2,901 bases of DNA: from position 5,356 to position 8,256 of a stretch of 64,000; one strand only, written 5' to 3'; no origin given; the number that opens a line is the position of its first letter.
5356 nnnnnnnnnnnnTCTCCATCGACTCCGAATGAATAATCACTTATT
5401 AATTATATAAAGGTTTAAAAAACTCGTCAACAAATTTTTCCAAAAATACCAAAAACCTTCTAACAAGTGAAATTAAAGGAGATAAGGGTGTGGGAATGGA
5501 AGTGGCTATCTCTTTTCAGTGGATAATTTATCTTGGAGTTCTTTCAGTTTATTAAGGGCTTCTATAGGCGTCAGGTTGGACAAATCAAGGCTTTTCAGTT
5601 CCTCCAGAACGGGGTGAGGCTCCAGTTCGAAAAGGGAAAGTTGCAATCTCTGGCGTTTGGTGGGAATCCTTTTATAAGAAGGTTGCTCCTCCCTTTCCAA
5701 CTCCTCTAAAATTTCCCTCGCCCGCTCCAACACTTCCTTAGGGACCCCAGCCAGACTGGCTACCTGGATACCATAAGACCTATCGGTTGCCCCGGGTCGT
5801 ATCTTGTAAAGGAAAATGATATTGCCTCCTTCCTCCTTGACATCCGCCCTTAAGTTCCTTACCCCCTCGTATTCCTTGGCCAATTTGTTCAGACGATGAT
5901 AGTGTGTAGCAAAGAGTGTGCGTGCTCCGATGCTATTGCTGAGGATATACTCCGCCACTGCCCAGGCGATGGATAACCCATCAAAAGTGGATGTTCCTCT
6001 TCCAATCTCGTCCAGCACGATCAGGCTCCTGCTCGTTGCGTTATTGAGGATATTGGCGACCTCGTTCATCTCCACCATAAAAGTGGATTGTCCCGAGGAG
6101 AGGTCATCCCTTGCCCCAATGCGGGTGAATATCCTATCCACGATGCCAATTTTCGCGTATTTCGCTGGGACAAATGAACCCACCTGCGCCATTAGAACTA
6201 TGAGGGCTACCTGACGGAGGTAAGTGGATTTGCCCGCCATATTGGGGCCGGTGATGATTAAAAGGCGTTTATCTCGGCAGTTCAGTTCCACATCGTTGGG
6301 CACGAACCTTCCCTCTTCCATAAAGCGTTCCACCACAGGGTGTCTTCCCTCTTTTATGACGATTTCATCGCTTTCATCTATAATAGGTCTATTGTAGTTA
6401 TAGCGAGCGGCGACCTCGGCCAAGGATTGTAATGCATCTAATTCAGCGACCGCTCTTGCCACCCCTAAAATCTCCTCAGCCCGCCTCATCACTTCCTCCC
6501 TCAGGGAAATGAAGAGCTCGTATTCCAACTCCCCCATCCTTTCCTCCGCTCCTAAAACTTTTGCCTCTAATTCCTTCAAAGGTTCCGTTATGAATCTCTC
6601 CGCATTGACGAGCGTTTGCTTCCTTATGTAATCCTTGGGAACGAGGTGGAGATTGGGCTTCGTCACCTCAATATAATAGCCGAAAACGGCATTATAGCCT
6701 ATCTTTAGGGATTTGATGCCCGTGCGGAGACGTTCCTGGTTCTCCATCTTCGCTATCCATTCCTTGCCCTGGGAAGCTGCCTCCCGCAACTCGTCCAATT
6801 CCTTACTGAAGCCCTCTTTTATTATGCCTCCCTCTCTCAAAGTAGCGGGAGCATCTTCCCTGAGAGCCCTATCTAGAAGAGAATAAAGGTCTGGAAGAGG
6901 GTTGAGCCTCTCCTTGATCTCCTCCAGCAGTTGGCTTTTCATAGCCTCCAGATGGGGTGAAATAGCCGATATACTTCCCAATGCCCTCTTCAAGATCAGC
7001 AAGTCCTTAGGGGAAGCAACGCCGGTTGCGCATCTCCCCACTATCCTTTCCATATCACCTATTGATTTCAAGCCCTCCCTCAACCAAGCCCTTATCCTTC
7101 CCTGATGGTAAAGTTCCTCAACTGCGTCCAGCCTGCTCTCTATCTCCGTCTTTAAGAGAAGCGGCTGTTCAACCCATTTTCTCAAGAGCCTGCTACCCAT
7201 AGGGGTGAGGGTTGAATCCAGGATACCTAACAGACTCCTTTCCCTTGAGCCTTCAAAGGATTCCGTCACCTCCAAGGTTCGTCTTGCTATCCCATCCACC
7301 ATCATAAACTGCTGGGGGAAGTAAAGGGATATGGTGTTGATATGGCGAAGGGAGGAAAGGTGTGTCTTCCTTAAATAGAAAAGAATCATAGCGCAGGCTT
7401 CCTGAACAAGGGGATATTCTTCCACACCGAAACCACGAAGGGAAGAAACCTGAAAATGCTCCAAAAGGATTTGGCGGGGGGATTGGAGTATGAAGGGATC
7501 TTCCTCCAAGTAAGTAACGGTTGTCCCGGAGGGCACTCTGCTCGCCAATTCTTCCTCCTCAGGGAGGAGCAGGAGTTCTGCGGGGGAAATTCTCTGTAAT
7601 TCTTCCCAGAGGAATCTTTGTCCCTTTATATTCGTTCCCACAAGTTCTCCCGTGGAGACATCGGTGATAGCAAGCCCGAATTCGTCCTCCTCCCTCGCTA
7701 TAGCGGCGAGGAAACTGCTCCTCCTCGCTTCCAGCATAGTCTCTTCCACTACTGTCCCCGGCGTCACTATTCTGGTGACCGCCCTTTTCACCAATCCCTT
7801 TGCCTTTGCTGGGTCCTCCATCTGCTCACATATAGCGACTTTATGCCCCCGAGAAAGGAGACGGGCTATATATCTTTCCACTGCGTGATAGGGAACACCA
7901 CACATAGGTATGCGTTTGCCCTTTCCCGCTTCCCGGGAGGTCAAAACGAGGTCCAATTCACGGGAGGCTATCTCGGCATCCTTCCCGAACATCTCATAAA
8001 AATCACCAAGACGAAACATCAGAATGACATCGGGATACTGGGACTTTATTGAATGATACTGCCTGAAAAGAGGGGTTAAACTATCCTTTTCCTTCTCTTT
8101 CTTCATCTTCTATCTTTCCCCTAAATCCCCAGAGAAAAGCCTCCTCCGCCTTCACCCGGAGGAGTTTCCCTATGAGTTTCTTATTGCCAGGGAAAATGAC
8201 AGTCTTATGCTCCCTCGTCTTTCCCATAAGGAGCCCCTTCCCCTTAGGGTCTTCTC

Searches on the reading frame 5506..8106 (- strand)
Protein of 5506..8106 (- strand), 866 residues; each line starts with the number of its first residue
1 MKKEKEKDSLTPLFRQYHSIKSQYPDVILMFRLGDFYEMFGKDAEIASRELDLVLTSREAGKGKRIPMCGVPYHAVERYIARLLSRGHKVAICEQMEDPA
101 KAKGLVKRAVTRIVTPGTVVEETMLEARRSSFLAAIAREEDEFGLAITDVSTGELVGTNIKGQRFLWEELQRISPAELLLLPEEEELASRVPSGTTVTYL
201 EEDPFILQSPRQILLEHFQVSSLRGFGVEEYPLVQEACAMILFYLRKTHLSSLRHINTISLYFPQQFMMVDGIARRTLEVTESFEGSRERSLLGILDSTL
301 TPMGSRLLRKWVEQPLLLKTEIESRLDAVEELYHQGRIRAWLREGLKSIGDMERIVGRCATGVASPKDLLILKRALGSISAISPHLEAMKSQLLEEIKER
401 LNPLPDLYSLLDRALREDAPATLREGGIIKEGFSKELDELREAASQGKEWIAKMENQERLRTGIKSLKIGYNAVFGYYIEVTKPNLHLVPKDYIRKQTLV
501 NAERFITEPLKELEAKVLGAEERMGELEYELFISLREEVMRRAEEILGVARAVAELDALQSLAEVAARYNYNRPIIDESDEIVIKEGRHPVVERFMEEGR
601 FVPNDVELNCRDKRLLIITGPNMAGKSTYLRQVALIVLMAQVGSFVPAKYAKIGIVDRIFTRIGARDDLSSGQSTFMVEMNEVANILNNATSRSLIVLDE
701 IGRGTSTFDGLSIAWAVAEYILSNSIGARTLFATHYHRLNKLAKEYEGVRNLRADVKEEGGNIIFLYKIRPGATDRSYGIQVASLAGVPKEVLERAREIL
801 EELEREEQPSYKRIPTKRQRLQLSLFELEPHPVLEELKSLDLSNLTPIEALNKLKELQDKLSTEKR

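Call 19: search_protein_families(library=ncbifam, proteins=[window:5506-8106:-], max_evalue=1e-10)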
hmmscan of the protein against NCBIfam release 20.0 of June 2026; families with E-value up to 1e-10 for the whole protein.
window:5506-8106:- (866 aa): 4 families
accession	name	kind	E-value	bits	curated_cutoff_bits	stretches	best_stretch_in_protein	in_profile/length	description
NF003810.1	PRK05399.1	equivalog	0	1081.7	480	1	10-804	1-793/793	DNA mismatch repair protein MutS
TIGR01070.1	mutS1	equivalog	0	1055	641.7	1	10-858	1-839/840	DNA mismatch repair protein MutS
NF052383.1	ATPase_KamC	equivalog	2.7e-64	217.8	300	1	299-799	12-507/508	lysine 5,6-aminomutase reactivase ATPase KamC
TIGR01069.2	mutS2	equivalog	3.7e-60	204.2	400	1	522-829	240-540/790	endonuclease MutS2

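Call 29: find_homologous_proteins(query=window:5506-8106:-, max_evalue=1e-50)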
Query window:5506-8106:- (866 aa): 8000 proteins with E <= 1e-50 among 8000 candidates; the best 120 are listed.
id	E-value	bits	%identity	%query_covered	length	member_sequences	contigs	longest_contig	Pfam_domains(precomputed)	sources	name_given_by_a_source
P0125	0.0e+0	1890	100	100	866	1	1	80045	PF01624.26,PF05192.24,PF05188.24,PF05190.24,PF00488.28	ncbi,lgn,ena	-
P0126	0.0e+0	1726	90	100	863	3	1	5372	PF01624.26,PF05192.24,PF05188.24,PF05190.24,PF00488.28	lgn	-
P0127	0.0e+0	1717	90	100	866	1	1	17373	PF01624.26,PF05192.24,PF05188.24,PF05190.24,PF00488.28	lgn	-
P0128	0.0e+0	1708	89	99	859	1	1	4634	PF01624.26,PF05192.24,PF05188.24,PF05190.24,PF00488.28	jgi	jgi:DNA mismatch repair protein MutS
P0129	0.0e+0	1708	90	100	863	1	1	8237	PF01624.26,PF05192.24,PF05188.24,PF05190.24,PF00488.28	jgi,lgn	-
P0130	0.0e+0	1706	89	99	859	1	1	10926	PF01624.26,PF05192.24,PF05188.24,PF05190.24,PF00488.28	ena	-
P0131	0.0e+0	1705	89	99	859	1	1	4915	PF01624.26,PF05192.24,PF05188.24,PF05190.24,PF00488.28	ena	-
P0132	0.0e+0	1705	89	99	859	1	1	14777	PF01624.26,PF05192.24,PF05188.24,PF05190.24,PF00488.28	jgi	jgi:DNA mismatch repair protein MutS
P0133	0.0e+0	1704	89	99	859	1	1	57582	PF01624.26,PF05192.24,PF05188.24,PF05190.24,PF00488.28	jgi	jgi:DNA mismatch repair protein MutS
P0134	0.0e+0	1704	89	99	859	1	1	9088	PF01624.26,PF05192.24,PF05188.24,PF05190.24,PF00488.28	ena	-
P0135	0.0e+0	1703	89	99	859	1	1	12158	PF01624.26,PF05192.24,PF05188.24,PF05190.24,PF00488.28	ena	-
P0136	0.0e+0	1701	89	99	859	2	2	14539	PF01624.26,PF05192.24,PF05188.24,PF05190.24,PF00488.28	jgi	jgi:DNA mismatch repair protein MutS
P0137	0.0e+0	1699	89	99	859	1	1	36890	PF01624.26,PF05192.24,PF05188.24,PF05190.24,PF00488.28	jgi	jgi:DNA mismatch repair protein MutS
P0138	0.0e+0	1696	89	99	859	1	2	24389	PF01624.26,PF05192.24,PF05188.24,PF05190.24,PF00488.28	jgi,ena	-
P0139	0.0e+0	1695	89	99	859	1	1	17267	PF01624.26,PF05192.24,PF05188.24,PF05190.24,PF00488.28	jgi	jgi:DNA mismatch repair protein MutS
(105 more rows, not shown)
